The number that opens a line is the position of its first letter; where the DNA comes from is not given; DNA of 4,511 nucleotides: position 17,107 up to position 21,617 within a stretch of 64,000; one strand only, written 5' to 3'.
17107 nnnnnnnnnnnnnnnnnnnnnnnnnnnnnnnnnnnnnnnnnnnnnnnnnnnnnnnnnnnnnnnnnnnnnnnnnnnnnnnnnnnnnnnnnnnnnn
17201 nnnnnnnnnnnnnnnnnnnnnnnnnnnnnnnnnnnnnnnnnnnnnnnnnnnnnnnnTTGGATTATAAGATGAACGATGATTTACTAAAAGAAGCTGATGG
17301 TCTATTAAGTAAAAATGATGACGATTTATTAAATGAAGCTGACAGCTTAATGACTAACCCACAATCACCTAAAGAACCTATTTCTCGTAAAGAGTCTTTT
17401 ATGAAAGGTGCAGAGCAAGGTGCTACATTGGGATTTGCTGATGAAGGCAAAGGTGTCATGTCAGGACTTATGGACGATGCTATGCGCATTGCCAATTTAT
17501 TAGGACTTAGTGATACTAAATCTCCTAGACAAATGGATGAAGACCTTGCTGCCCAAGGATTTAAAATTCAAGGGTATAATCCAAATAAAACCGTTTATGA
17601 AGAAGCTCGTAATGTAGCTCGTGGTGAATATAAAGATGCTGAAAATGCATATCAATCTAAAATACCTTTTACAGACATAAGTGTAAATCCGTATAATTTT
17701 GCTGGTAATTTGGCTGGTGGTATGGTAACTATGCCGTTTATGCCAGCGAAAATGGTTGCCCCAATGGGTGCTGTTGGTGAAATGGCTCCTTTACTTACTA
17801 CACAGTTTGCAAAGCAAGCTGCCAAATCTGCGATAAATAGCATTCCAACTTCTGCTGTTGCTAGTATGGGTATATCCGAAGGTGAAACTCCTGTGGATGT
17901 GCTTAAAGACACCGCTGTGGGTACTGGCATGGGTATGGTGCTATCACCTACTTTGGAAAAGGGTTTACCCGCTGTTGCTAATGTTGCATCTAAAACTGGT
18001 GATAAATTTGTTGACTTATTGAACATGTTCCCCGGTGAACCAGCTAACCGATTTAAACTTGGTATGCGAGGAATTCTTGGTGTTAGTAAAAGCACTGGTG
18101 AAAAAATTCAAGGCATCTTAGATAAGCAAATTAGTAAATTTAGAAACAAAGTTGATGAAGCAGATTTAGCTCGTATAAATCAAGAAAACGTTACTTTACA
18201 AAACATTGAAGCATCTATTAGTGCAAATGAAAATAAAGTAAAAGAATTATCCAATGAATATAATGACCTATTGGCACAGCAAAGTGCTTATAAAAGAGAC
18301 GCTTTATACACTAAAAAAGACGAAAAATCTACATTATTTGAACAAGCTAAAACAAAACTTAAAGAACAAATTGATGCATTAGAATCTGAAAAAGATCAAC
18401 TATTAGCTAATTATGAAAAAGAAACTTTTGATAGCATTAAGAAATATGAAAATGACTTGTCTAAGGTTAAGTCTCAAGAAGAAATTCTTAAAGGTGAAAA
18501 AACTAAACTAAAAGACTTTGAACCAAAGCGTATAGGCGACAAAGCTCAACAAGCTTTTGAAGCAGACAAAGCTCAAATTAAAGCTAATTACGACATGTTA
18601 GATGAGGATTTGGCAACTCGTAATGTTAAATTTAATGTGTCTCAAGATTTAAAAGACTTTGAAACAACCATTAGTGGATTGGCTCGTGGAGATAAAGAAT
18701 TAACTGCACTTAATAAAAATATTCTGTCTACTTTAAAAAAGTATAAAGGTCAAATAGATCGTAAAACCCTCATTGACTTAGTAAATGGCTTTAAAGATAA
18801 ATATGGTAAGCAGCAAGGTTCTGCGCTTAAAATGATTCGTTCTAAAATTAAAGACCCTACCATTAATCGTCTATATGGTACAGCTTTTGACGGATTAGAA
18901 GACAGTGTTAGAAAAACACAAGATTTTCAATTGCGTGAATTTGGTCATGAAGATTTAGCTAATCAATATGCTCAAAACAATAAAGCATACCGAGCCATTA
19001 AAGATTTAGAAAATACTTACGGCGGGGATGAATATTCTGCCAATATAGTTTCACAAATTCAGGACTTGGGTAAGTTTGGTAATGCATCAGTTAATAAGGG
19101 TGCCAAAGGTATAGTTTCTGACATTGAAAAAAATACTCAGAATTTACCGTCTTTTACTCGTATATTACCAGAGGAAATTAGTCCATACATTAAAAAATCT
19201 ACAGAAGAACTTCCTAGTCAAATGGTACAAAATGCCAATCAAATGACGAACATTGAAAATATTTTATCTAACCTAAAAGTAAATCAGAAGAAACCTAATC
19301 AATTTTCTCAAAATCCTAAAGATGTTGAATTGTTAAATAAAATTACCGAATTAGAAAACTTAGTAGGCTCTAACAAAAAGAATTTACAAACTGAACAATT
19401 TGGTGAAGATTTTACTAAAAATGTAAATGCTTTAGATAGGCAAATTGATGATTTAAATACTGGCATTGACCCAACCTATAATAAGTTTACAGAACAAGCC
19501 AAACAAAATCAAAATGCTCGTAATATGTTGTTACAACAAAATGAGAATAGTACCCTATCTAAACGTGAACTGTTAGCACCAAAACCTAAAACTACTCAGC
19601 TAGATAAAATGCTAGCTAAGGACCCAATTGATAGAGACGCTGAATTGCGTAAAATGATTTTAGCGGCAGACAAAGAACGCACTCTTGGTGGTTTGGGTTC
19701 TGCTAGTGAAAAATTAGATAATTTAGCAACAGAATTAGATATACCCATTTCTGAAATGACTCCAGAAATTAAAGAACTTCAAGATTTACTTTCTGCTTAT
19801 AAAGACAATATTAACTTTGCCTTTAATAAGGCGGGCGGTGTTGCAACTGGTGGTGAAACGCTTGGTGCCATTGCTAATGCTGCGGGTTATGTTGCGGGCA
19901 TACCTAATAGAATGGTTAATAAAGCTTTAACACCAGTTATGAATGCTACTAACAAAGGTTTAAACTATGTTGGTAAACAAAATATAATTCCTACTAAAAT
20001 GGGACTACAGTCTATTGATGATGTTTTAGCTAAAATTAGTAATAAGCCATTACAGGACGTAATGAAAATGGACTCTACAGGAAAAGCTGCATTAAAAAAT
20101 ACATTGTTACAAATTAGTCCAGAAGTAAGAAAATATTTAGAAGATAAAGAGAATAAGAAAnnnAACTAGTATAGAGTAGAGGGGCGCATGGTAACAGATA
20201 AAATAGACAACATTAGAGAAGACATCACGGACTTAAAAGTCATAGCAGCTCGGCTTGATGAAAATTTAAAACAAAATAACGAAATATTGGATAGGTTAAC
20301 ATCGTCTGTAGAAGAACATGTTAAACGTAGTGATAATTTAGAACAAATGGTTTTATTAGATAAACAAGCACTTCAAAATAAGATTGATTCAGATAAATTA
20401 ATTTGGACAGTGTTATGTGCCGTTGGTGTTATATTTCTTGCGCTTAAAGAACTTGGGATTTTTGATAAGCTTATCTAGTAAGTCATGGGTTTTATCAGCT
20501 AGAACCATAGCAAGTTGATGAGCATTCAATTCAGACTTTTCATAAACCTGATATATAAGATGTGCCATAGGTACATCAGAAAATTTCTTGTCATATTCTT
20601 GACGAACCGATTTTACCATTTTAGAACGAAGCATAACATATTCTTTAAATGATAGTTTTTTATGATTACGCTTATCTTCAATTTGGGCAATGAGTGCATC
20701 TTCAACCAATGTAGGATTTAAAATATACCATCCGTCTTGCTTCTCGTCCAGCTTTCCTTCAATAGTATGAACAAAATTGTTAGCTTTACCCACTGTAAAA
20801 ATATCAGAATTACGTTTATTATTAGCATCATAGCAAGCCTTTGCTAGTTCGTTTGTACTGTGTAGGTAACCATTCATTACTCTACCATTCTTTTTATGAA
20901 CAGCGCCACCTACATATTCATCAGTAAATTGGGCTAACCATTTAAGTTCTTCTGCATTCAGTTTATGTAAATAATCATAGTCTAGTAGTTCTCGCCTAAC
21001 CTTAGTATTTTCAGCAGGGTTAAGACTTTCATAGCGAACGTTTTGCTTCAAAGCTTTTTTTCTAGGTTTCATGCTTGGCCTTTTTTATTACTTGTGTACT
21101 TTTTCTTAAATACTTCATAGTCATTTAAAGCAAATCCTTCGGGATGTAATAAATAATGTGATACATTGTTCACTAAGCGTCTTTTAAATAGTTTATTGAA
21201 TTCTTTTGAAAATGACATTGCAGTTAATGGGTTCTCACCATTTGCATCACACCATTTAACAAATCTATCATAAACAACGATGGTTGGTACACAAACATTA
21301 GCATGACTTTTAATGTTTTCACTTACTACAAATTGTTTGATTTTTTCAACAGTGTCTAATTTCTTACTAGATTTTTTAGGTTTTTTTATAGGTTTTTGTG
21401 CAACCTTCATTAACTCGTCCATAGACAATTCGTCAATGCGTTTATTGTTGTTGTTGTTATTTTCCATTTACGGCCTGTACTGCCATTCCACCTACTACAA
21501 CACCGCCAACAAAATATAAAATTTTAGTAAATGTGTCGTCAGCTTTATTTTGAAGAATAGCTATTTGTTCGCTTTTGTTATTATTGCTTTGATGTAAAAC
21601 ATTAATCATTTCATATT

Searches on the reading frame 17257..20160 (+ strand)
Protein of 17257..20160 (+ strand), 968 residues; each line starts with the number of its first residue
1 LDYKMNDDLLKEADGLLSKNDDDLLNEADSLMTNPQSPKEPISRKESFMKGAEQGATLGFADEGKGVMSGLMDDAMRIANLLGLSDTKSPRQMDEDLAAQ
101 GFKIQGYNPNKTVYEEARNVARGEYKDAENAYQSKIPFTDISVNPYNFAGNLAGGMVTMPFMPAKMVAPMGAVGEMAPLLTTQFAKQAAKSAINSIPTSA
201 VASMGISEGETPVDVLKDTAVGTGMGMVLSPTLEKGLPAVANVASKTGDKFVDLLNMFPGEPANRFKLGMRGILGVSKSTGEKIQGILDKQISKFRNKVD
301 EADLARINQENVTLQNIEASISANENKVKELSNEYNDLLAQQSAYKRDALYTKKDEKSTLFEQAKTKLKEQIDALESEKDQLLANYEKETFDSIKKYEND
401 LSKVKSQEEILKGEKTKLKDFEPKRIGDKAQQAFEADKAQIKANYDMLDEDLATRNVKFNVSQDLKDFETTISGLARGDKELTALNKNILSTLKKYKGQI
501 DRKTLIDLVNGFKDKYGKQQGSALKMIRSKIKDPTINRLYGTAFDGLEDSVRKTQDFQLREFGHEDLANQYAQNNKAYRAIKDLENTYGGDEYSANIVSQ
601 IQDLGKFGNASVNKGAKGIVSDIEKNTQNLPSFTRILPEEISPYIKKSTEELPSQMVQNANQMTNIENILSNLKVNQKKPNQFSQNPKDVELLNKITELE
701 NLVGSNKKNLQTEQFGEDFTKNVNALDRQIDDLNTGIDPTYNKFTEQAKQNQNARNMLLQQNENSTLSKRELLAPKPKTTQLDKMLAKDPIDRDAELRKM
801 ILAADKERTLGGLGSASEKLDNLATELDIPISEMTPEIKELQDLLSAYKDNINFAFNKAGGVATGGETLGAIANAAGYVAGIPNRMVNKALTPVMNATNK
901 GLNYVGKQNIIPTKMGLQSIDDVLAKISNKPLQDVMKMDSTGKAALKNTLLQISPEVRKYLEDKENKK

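Call 16: search_protein_families(library=pfam, proteins=[window:17257-20160:+], max_evalue=0.01)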
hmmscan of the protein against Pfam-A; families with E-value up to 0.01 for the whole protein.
window:17257-20160:+ (968 aa): 0 families

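Call 81: search_solved_structures(query=window:17257-20160:+, max_evalue=1)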
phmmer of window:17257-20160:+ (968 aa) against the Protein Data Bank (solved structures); distinct sequences matched with E-value up to 1: 0.

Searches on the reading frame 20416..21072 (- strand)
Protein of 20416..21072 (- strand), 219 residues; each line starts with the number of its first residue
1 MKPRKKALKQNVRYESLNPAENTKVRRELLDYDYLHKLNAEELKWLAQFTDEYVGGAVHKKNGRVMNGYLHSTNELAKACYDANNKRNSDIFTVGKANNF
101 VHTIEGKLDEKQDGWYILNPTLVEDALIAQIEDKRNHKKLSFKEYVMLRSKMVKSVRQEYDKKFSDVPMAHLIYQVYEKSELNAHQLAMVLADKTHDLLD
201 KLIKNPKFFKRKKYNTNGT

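Call 23: search_protein_families(library=pfam, proteins=[window:20416-21072:-], max_evalue=0.01)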
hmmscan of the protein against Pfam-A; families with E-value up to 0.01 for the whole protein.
window:20416-21072:- (219 aa): 0 families

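Call 25: search_protein_families(library=phrogs, proteins=[window:20416-21072:-], max_evalue=0.01)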
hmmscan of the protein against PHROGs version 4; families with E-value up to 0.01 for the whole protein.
window:20416-21072:- (219 aa): 0 families

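Call 65: find_homologous_proteins(query=window:20416-21072:-, max_evalue=0.001)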
Query window:20416-21072:- (219 aa): 34 proteins with E <= 0.001 among 85 candidates.
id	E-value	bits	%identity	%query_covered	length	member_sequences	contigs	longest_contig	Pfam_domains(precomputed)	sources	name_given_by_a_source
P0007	3.2e-141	486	100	100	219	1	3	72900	-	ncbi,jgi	-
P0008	1.3e-104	366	75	99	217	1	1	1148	-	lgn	-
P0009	1.9e-104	366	76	100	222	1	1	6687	-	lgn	-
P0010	5.6e-98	345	70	100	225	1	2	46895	-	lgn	-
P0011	2.3e-88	313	65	99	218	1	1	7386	-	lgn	-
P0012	1.8e-66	242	56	97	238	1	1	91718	-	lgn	-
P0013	4.3e-62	227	53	97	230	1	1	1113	-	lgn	-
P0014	3.0e-60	221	53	99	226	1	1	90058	-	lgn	-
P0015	5.6e-59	217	51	96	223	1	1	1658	-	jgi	jgi:hypothetical protein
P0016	2.0e-55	206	49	91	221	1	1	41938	-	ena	-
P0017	3.9e-54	201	50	96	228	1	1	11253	-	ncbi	-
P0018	5.4e-53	198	49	91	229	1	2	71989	-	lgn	-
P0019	6.0e-44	168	45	97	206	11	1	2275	-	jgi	jgi:hypothetical protein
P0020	2.2e-43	166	40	93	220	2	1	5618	-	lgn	-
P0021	1.9e-42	163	51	74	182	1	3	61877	-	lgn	-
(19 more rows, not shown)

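Call 72: predict_structure(alignment_id=A3)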
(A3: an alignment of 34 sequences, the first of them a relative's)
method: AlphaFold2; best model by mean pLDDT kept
length: 219 residues; sequences in the alignment: 34
mean_pLDDT: 79.3   pTM: 0.43
mean pLDDT of the five models: 79.3, 78.2, 77.3, 76.6, 75.0
residues with pLDDT >= 90: 69; 70-90: 95; 50-70: 38; < 50: 17
segments of 3 or more residues with pLDDT < 50: 1-3, 105-117
pLDDT, mean of each block of 10 residues (from residue 1): 66 88 77 88 91 89 89 91 84 62 47 48 69 68 92 91 92 89 90 90 84 56
secondary structure, 60 per line:
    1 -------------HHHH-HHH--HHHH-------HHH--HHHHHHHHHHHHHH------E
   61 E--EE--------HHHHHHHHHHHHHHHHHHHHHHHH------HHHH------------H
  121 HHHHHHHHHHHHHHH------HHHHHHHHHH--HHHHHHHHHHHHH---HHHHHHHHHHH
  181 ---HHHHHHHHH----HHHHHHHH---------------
elements in order: H14-17 H24-27 H40-53 H74-97 H104-107 H120-135 H142-151 H154-166 H170-180 H184-192 H197-204

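Call 85: fold_search(model_id=the predicted structure, library=viral)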
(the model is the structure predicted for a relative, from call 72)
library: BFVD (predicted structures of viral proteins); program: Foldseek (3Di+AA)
matches with E <= 10: 98; with E <= 0.001: 0
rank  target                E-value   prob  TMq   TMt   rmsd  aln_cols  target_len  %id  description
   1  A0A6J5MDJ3            8.2e-01  0.14  0.13  0.13  18.6       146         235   17  Scaffolding protein [uncultured Caudovirales phage]
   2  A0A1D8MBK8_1          9.6e-01  0.08  0.14  0.04  21.5       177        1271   15  (no name in the UniProt tables at hand)
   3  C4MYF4                1.0e+00  0.08  0.10  0.09  17.2       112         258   16  VP3 (Fragment) [Epizootic hemorrhagic disease virus]
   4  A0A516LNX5            1.6e+00  0.06  0.15  0.16  18.8       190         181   13  (no name in the UniProt tables at hand)
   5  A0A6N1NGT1            1.6e+00  0.08  0.15  0.15  15.5       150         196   17  Mg516 protein [Tupanvirus deep ocean]
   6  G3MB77                1.6e+00  0.06  0.15  0.05  19.4       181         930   12  Gp7 [Bacillus phage G]
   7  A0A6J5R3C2            1.6e+00  0.05  0.12  0.14  21.0       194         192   12  Sigma70-ECF, RNA polymerase sigma factor, sigma-70 family [uncultured Caudovirales phage]
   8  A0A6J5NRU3            1.8e+00  0.05  0.14  0.14  20.5       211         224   10  Uncharacterized protein [uncultured Caudovirales phage]
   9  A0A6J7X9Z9            1.9e+00  0.07  0.14  0.16  18.0       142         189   18  Uncharacterized protein [uncultured Caudovirales phage]
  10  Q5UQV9                2.0e+00  0.11  0.19  0.21  14.0       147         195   14  Uncharacterized protein R378 [Acanthamoeba polyphaga mimivirus]
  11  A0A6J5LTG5            2.3e+00  0.03  0.12  0.09  23.5       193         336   12  Uncharacterized protein [uncultured Caudovirales phage]
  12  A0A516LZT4            2.4e+00  0.08  0.15  0.20  13.6       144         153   14  (no name in the UniProt tables at hand)
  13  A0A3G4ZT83            2.4e+00  0.06  0.13  0.12  15.2       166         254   13  Uncharacterized protein [Barrevirus sp.]
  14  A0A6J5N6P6            2.4e+00  0.04  0.18  0.19  32.2       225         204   10  Uncharacterized protein [uncultured Caudovirales phage]
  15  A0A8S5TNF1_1          2.4e+00  0.04  0.16  0.04  20.6       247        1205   14  Large polyvalent protein-associated domain-containing protein [Podoviridae sp. ct90d35]
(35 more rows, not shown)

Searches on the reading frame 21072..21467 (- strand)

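Call 45: search_protein_families(library=pfam, alignment_id=A2, max_evalue=0.01)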
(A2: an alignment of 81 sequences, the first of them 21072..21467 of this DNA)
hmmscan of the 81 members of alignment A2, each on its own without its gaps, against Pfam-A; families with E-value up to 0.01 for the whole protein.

A. member 1, window:21072-21467:- (132 aa): 2 families
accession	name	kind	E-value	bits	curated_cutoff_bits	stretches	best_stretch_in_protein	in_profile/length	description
PF03288.22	Pox_D5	-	1.2e-06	29.3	21.4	1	58-100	20-60/86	Poxvirus D5 protein-like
PF02257.21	RFX_DNA_binding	-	5.6e-05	24.1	27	1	47-105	7-70/79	RFX DNA-binding domain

B. families by the number of members that match (of 81 scanned): 27 families (the first 25 are shown)
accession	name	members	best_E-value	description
PF01743.26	PolyA_pol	1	1e-27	Poly A polymerase head domain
PF24240.1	DUF7448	1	1.1e-15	Domain of unknown function (DUF7448)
PF04545.22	Sigma70_r4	1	3e-09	Sigma-70, region 4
PF00149.33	Metallophos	1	3.6e-09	Calcineurin-like phosphoesterase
PF00847.26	AP2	1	1.2e-07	AP2 domain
PF03288.22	Pox_D5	1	1.2e-06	Poxvirus D5 protein-like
PF12850.12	Metallophos_2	1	7.4e-06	Calcineurin-like phosphoesterase superfamily domain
PF00959.24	Phage_lysozyme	1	7.9e-06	Phage lysozyme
PF16225.10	DUF4884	1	2.2e-05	Domain of unknown function (DUF4884)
PF02257.21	RFX_DNA_binding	1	5.6e-05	RFX DNA-binding domain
PF13392.12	HNH_3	1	0.00017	HNH endonuclease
PF10779.14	XhlA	1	0.00078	Haemolysin XhlA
PF11297.13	DUF3098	1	0.0012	Protein of unknown function (DUF3098)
PF07550.17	Shr-like_HID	1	0.0012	Heme-binding protein Shr-like, Hb-interacting domain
PF14282.11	FlxA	1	0.0014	FlxA-like protein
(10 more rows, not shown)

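Call 46: search_protein_families(library=phrogs, alignment_id=A2, max_evalue=0.001)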
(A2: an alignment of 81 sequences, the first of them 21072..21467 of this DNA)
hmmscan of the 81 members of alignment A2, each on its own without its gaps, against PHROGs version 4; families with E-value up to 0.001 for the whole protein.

A. member 1, window:21072-21467:- (132 aa): 2 families
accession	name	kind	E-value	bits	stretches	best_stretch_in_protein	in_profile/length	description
phrog_1156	-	DNA, RNA and nucleotide metabolism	6.2e-05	22.7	1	33-102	741-812/855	DNA primase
phrog_1829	-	DNA, RNA and nucleotide metabolism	0.0002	20.6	1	19-106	658-740/772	DNA primase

B. families by the number of members that match (of 81 scanned): 44 families (the first 25 are shown)
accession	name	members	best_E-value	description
phrog_2244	-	1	8.9e-50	tRNA nucleotidyltransferase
phrog_24229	-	1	3.2e-43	tRNA nucleotidyltransferase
phrog_99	-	1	7.3e-37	HNH endonuclease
phrog_4578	-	1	5.6e-27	HNH endonuclease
phrog_2650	-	1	2.7e-23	-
phrog_3704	-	1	1.1e-20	ferredoxin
phrog_13625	-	1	2.1e-19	-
phrog_246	-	1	3.7e-19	NinI-like serine-threonine phosphatase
phrog_1649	-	1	8.7e-19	metallo-phosphoesterase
phrog_1374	-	1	4.7e-17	-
phrog_374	-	1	4.9e-16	HNH endonuclease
phrog_1614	-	1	6.2e-14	nucleotidyltransferase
phrog_3593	-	1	2.6e-13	HNH endonuclease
phrog_2201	-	1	3.5e-12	-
phrog_144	-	1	2.9e-11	HNH endonuclease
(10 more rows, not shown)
